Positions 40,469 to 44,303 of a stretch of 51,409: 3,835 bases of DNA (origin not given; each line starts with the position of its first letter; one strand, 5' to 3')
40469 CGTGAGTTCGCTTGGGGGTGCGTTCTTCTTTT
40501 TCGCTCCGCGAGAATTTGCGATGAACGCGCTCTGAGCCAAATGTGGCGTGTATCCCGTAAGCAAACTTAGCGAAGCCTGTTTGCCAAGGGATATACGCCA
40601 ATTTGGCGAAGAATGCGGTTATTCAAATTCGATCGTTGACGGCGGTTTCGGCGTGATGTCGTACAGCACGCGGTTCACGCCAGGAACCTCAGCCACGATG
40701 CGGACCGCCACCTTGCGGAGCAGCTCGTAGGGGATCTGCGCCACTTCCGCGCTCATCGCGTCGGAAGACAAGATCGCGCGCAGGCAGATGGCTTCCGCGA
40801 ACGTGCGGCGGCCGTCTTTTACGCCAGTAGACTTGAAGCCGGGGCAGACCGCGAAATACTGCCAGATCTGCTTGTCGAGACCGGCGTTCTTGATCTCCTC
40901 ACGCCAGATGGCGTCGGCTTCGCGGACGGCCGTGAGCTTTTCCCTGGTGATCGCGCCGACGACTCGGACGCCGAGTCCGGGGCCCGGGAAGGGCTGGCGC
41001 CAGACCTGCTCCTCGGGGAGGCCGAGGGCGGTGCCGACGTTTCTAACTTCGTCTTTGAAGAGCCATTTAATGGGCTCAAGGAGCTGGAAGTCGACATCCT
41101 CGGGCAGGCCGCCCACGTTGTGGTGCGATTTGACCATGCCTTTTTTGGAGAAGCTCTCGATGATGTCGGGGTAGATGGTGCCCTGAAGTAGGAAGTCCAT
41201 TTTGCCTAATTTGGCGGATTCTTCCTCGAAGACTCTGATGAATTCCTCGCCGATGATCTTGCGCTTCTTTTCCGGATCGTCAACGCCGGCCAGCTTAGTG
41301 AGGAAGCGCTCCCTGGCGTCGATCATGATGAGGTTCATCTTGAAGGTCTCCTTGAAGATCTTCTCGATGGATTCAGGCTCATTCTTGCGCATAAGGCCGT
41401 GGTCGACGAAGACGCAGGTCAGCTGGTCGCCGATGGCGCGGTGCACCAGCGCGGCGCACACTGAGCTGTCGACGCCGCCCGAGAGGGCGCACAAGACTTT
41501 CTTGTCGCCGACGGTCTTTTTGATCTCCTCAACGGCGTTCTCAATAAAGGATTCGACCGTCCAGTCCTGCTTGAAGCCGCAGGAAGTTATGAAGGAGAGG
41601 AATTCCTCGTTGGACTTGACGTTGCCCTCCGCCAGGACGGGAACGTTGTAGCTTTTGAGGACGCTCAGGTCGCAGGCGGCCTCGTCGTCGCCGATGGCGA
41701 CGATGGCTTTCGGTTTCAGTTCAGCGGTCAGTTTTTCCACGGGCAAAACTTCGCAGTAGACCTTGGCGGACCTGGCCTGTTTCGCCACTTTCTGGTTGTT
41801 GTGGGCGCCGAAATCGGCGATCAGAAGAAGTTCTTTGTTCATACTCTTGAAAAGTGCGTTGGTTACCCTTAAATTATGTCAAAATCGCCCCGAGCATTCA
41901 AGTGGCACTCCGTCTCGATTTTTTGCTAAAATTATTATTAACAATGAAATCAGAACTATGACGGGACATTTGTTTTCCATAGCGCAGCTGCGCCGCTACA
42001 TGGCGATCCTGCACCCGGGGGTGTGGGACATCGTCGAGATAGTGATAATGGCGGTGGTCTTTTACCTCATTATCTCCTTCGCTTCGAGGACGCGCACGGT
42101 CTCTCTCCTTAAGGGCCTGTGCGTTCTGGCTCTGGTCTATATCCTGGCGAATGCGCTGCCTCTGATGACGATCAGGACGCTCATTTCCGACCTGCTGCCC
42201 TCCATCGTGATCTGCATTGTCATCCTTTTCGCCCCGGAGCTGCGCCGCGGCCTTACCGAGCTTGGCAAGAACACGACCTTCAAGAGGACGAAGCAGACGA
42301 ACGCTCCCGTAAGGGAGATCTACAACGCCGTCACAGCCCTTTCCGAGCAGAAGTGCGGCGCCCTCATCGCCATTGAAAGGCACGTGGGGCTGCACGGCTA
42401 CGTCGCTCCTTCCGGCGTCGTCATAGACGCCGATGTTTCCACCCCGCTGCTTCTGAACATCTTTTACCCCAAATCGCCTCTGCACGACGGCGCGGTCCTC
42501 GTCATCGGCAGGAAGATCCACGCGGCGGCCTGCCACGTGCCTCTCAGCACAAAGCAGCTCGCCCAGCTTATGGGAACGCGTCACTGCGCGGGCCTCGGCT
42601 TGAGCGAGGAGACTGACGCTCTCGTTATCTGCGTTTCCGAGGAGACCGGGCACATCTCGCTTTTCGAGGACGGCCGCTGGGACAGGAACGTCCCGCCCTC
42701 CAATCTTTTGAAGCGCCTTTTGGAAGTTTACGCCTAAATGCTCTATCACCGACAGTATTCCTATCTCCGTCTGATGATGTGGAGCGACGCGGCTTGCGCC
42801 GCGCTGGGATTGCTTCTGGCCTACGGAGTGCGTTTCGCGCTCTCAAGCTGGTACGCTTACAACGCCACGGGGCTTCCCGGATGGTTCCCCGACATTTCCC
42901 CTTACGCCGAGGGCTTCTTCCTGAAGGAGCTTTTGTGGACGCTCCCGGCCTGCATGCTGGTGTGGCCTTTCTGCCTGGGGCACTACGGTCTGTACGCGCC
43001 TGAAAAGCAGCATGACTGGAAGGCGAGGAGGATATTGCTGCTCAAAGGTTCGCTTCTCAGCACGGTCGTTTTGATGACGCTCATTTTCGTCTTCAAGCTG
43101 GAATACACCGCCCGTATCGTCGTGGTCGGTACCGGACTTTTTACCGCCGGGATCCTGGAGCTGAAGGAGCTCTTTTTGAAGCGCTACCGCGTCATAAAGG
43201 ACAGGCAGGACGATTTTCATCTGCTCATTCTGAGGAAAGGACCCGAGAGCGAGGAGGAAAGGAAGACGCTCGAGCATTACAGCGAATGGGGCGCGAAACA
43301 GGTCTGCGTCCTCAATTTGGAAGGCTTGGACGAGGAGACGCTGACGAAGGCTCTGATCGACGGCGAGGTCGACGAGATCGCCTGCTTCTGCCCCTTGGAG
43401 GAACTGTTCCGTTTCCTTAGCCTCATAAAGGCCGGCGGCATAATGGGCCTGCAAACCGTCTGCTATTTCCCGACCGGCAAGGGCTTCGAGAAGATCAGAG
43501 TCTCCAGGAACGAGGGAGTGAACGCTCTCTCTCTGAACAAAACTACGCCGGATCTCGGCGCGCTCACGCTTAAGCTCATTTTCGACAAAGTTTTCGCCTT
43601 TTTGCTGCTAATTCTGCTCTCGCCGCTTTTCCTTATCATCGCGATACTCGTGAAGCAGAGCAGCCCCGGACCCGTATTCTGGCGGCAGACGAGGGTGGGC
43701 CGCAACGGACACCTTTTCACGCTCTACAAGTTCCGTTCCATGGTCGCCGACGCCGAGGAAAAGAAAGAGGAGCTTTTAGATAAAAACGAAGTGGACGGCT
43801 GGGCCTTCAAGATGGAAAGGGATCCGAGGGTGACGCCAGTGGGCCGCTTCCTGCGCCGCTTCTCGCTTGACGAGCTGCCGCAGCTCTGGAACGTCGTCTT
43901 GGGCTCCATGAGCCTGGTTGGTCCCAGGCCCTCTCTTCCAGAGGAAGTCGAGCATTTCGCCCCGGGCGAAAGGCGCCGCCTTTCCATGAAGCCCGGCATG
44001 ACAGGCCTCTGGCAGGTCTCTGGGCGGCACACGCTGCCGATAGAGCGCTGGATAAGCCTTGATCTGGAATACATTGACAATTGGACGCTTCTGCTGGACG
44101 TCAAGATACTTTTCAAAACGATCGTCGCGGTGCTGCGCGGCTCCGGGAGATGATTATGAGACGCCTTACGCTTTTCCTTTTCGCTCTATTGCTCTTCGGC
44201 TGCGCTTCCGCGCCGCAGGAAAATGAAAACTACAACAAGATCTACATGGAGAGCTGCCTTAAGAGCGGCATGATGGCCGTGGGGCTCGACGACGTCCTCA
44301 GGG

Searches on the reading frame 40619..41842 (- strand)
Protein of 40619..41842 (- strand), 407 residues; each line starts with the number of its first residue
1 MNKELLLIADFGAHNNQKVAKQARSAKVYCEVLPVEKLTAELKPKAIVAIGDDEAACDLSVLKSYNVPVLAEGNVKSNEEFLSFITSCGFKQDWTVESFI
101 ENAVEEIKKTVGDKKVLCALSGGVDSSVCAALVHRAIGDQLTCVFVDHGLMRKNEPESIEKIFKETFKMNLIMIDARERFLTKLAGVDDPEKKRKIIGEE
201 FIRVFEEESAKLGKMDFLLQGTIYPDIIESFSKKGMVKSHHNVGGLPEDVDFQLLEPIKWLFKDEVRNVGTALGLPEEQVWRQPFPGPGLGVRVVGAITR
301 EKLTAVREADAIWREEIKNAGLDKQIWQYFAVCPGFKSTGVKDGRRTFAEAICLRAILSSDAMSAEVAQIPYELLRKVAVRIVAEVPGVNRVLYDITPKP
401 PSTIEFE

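Call 10: search_protein_families(library=ncbifam, proteins=[window:40619-41842:-])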
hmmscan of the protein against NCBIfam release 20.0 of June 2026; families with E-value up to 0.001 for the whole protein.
window:40619-41842:- (407 aa): 18 families
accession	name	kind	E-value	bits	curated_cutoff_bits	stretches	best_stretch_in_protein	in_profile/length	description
NF000848.1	PRK00074.1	equivalog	3.3e-156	520.9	400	2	84-407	183-512/512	glutamine-hydrolyzing GMP synthase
TIGR00884.1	guaA_Cterm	equivalog_domain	1.7e-144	480.8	338.75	1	99-407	2-310/310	glutamine-hydrolyzing GMP synthase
NF010587.0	PRK13980.1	equivalog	5.9e-11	42.1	255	1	97-174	15-94/267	NAD+ synthase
TIGR00552.1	nadE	equivalog_domain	1.8e-09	37.2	63.65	1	98-186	11-96/251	NAD(+) synthase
TIGR00268.2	TIGR00268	equivalog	4e-08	32.8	150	1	114-178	14-78/259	ATP-dependent sacrificial sulfur transferase LarE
NF002048.0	PRK00876.1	subfamily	2.2e-07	30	313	1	99-141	23-65/330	NAD(+) synthase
NF006327.0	PRK08557.1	equivalog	4e-06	25.9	366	1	99-184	169-249/415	hypothetical protein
TIGR00420.1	trmU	equivalog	6.4e-05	22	236.95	1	114-154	1-40/351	tRNA 2-thiouridine(34) synthase MnmA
NF006351.0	PRK08576.1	equivalog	0.00012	20.8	290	1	98-187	219-306/436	hypothetical protein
NF001138.1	PRK00143.1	equivalog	0.00016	20.7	284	1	115-152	1-37/345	tRNA 2-thiouridine(34) synthase MnmA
TIGR01536.1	asn_synth_AEB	equivalog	0.00021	20.4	267.1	1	96-141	237-280/517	asparagine synthase (glutamine-hydrolyzing)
NF003385.0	PRK04527.1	equivalog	0.00025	19.8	603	1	113-179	3-68/401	argininosuccinate synthase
TIGR00032.1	argG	equivalog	0.00027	20.4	268.2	1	115-183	1-67/394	argininosuccinate synthase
NF049949.1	tRNAsynTtuAPyrococ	equivalog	0.00042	19.6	450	0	97-170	31-104/292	tRNA-5-methyluridine(54) 2-sulfurtransferase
NF010588.0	PRK13981.1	equivalog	0.00053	18.5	479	1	105-146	277-319/546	NAD+ synthase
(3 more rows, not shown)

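Call 11: search_protein_families(library=pfam, proteins=[window:40619-41842:-])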
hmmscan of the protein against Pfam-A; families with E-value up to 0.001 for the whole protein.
window:40619-41842:- (407 aa): 6 families
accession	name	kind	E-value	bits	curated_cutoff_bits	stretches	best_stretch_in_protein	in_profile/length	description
PF00958.27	GMP_synt_C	-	6.2e-37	126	27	1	315-406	1-92/92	GMP synthase C terminal domain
PF02540.23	NAD_synthase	-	3.3e-08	33.4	21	1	101-175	6-80/242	NAD synthase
PF06508.19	QueC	-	1.7e-07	31.4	22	1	115-175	1-59/210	Queuosine biosynthesis protein QueC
PF00764.25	Arginosuc_synth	-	3.2e-06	27.7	27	1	115-182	1-67/162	Arginosuccinate synthase N-terminal HUP domain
PF03054.22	tRNA_Me_trans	-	2.4e-05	24.5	20.6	1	114-149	1-35/202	tRNA methyl transferase HUP domain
PF00733.27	Asn_synthase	-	0.00015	22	21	1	99-146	5-50/354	Asparagine synthase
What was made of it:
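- Checked: guaA, 40619-41842 (-), lacking the GATase domain (calls 10, 11).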

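Call 51: find_homologous_proteins(query=window:40619-41842:-, max_evalue=1e-80)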
Query window:40619-41842:- (407 aa): 8000 proteins with E <= 1e-80 among 8000 candidates; the best 120 are listed.
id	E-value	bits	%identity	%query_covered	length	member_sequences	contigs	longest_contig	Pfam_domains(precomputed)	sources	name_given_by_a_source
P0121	2.0e-266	901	99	100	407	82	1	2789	PF00958.28,PF06508.20,PF00764.26,PF02540.24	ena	-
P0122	1.7e-228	776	83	100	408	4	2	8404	PF00958.28,PF06508.20,PF02540.24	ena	-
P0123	2.0e-220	750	81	100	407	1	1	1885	PF00958.28,PF06508.20,PF02540.24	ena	-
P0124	6.9e-200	682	75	100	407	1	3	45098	PF00958.28,PF03054.23,PF02540.24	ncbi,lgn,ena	-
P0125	1.7e-199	681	74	100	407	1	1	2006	PF00958.28,PF02540.24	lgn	-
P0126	5.3e-199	679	74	100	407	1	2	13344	PF00958.28,PF03054.23,PF02540.24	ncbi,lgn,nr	ncbi:MAG: glutamine-hydrolyzing GMP synthase [Eubacteriales bacterium]|nr:glutamine-hydrolyzing GMP 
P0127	5.7e-199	679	74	100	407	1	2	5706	PF00958.28,PF03054.23,PF02540.24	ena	-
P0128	1.2e-198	678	74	100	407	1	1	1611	PF00958.28,PF03054.23,PF02540.24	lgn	-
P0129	1.6e-198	678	74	100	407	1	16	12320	PF00958.28,PF02540.24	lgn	-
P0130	2.0e-198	677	74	100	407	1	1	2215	PF00958.28,PF03054.23,PF02540.24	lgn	-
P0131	2.3e-198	677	74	100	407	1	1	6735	PF00958.28,PF03054.23,PF02540.24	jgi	jgi:GMP synthase (glutamine-hydrolysing)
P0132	5.0e-197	673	73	100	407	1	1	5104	PF00958.28,PF02540.24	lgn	-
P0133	3.8e-196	670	73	100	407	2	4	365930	PF00958.28,PF02540.24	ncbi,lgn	ncbi:MAG: glutamine-hydrolyzing GMP synthase [Anaerovoracaceae bacterium]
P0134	2.4e-195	667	73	100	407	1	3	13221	PF00958.28,PF02540.24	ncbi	ncbi:MAG: glutamine-hydrolyzing GMP synthase [Anaerovoracaceae bacterium]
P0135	8.6e-193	659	72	100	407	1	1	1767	PF00958.28,PF02540.24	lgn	-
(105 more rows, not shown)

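Call 52: find_encoding_contigs(protein=P0122, flank=6000, max_places=3)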
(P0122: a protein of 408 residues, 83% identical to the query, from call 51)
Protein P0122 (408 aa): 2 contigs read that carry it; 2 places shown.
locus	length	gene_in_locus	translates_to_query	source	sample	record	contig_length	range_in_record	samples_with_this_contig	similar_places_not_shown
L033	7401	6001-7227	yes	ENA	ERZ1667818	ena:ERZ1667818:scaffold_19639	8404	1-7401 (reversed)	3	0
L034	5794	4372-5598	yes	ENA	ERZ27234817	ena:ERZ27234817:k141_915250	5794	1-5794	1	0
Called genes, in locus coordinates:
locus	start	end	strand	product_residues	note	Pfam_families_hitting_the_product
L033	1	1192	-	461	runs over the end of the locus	PF00528:BPD_transp_1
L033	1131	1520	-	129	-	-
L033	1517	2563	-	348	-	PF00005:ABC_tran, PF13304:AAA_21 (faint)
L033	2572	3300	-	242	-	PF03309:Pan_kinase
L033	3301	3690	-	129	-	PF13180:PDZ_2, PF17820:PDZ_6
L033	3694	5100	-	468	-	PF02397:Bac_transf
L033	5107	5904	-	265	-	PF02457:DAC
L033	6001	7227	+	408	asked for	PF02540:NAD_synthase (weak), PF06508:QueC (faint), PF00958:GMP_synt_C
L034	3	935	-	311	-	?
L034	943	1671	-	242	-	PF03309:Pan_kinase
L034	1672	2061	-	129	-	PF13180:PDZ_2, PF17820:PDZ_6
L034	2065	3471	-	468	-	PF02397:Bac_transf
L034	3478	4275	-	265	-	PF02457:DAC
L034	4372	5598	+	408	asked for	PF02540:NAD_synthase (weak), PF06508:QueC (faint), PF00958:GMP_synt_C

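Call 53: find_encoding_contigs(protein=P0124, flank=6000, max_places=3)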
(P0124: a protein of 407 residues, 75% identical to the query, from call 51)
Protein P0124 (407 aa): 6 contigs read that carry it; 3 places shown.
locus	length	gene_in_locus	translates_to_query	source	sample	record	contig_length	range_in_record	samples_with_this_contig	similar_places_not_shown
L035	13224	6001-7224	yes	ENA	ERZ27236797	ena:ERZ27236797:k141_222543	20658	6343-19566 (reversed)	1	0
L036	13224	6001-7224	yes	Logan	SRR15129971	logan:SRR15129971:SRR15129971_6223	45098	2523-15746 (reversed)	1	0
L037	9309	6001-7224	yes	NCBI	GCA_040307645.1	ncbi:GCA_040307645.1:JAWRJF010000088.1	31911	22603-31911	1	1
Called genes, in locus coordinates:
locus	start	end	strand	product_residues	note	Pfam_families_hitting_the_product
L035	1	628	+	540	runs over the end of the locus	PF07969:Amidohydro_3, PF01979:Amidohydro_1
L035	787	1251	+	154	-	PF02001:DUF134, PF08281:Sigma70_r4_2 (weak)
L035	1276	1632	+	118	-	PF13380:CoA_binding_2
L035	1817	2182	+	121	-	PF02579:Nitro_FeMo-Co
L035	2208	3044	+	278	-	PF01656:CbiA, PF10609:ParA (weak), PF13614:AAA_31 (faint), PF00037:Fer4 (weak), PF12837:Fer4_6 (weak)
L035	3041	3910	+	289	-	PF01656:CbiA, PF10609:ParA (faint), PF13614:AAA_31 (faint), PF12797:Fer4_2 (faint), PF12837:Fer4_6 (faint), PF14697:Fer4_21, PF12838:Fer4_7, PF00037:Fer4 (weak), +2 more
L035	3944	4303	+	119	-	PF02579:Nitro_FeMo-Co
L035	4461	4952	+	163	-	PF01243:PNPOx_N, PF12900:Pyridox_ox_2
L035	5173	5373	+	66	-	-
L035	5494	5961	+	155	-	PF09719:C_GCAxxG_C_C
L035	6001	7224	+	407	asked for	PF03054:tRNA_Me_trans (faint), PF02540:NAD_synthase (faint), PF00958:GMP_synt_C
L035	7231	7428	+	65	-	-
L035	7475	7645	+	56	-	-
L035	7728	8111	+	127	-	-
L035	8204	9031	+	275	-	PF00142:Fer4_NifH, PF01656:CbiA, PF02374:ArsA_ATPase, PF06564:CBP_BcsQ, PF09140:MipZ (faint), PF10609:ParA, PF13614:AAA_31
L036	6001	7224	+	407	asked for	PF03054:tRNA_Me_trans (faint), PF02540:NAD_synthase (faint), PF00958:GMP_synt_C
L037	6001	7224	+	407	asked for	PF03054:tRNA_Me_trans (faint), PF02540:NAD_synthase (faint), PF00958:GMP_synt_C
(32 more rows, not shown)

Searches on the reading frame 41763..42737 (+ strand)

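Call 10: search_protein_families(library=ncbifam, proteins=[window:41763-42737:+])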
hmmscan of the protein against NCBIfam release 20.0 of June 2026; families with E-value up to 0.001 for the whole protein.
window:41763-42737:+ (324 aa): 4 families
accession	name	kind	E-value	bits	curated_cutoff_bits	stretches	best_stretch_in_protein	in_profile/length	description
TIGR00159.1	TIGR00159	equivalog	1.3e-60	204.9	188.8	1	88-319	12-246/254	diadenylate cyclase CdaA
NF038328.1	c-di-AMP_CdaS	exception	5.1e-36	124.1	225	1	184-304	65-185/191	sporulation-specific diadenylate cyclase CdaS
NF038327.1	c-di-AMP_CdaM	exception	5e-28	98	225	1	148-306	10-174/196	diadenylate cyclase CdaM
NF010009.0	PRK13482.1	equivalog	1.6e-06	27.6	201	1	170-305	6-137/357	DNA integrity scanning diadenylate cyclase DisA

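Call 11: search_protein_families(library=pfam, proteins=[window:41763-42737:+])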
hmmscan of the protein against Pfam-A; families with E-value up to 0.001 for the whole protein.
window:41763-42737:+ (324 aa): 2 families
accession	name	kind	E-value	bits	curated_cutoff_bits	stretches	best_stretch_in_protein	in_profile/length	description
PF02457.21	DAC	-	6.7e-37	126.2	27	1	188-305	2-118/119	DisA bacterial checkpoint controller nucleotide-binding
PF19293.4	CdaA_N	-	0.00017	22.1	23.8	1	85-159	5-80/81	CdaA N-terminal transmembrane domain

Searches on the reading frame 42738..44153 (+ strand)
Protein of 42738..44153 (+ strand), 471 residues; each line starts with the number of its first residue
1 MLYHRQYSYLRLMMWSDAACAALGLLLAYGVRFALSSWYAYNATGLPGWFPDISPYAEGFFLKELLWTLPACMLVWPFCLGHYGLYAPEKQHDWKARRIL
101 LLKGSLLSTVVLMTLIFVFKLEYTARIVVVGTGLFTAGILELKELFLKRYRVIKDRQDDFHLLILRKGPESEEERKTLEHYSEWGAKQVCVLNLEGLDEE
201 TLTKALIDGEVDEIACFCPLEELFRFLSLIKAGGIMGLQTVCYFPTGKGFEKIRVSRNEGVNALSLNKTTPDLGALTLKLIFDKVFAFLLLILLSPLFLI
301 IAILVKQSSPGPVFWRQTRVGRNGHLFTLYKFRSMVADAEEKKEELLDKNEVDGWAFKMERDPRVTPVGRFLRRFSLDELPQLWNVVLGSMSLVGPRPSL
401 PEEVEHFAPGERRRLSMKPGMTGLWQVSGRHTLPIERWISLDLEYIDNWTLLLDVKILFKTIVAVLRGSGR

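Call 10: search_protein_families(library=ncbifam, proteins=[window:42738-44153:+])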
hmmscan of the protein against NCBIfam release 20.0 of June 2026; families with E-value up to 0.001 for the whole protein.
window:42738-44153:+ (471 aa): 10 families
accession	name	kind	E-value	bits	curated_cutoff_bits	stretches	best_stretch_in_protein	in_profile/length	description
TIGR03025.1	EPS_sugtrans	subfamily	5.8e-100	335.6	295.55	1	70-470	34-443/445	exopolysaccharide biosynthesis polyprenyl glycosylphosphotransferase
TIGR03023.1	WcaJ_sugtrans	equivalog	5.5e-81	273.2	410.75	1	61-468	27-449/453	undecaprenyl-phosphate glucose phosphotransferase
TIGR03022.1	WbaP_sugtrans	subfamily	1.9e-80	271.4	403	1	50-470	31-454/456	undecaprenyl-phosphate galactose phosphotransferase WbaP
NF041877.1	EPS_EpsZ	equivalog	8.2e-72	242.3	800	1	269-470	256-457/459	exopolysaccharide biosynthesis polyisoprenyl-phosphate hexose-1-phosphate transferase EpsZ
NF052601.1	undeca_RfbP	equivalog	3.5e-63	213.1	330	1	275-466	41-236/244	undecaprenyl-phosphate galactose phosphotransferase family protein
TIGR03013.1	EpsB_2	subfamily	5.7e-52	177.3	393.35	1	277-470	253-441/443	TIGR03013 family XrtA/PEP-CTERM system glycosyltransferase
NF011751.0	PRK15204.1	equivalog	1.3e-50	172.5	907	1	277-470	278-474/476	undecaprenyl-phosphate galactose phosphotransferase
NF007518.0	PRK10124.1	equivalog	5.5e-44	150.7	684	1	254-463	249-455/464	undecaprenyl-phosphate glucose phosphotransferase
NF050817.1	PolSacchBiosHfsE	equivalog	7.6e-35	120.5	750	1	276-466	269-460/467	polysaccharide biosynthesis protein HfsE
NF045514.1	glycotran_HepC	equivalog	3.1e-28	98.6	140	1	276-399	114-212/220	heterocyst development glycosyltransferase HepC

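Call 11: search_protein_families(library=pfam, proteins=[window:42738-44153:+])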
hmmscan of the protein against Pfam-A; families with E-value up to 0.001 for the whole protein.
window:42738-44153:+ (471 aa): 1 family
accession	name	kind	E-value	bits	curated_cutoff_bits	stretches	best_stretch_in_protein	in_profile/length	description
PF02397.22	Bac_transf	-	4.8e-69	231.9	27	1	279-466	1-178/179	Bacterial sugar transferase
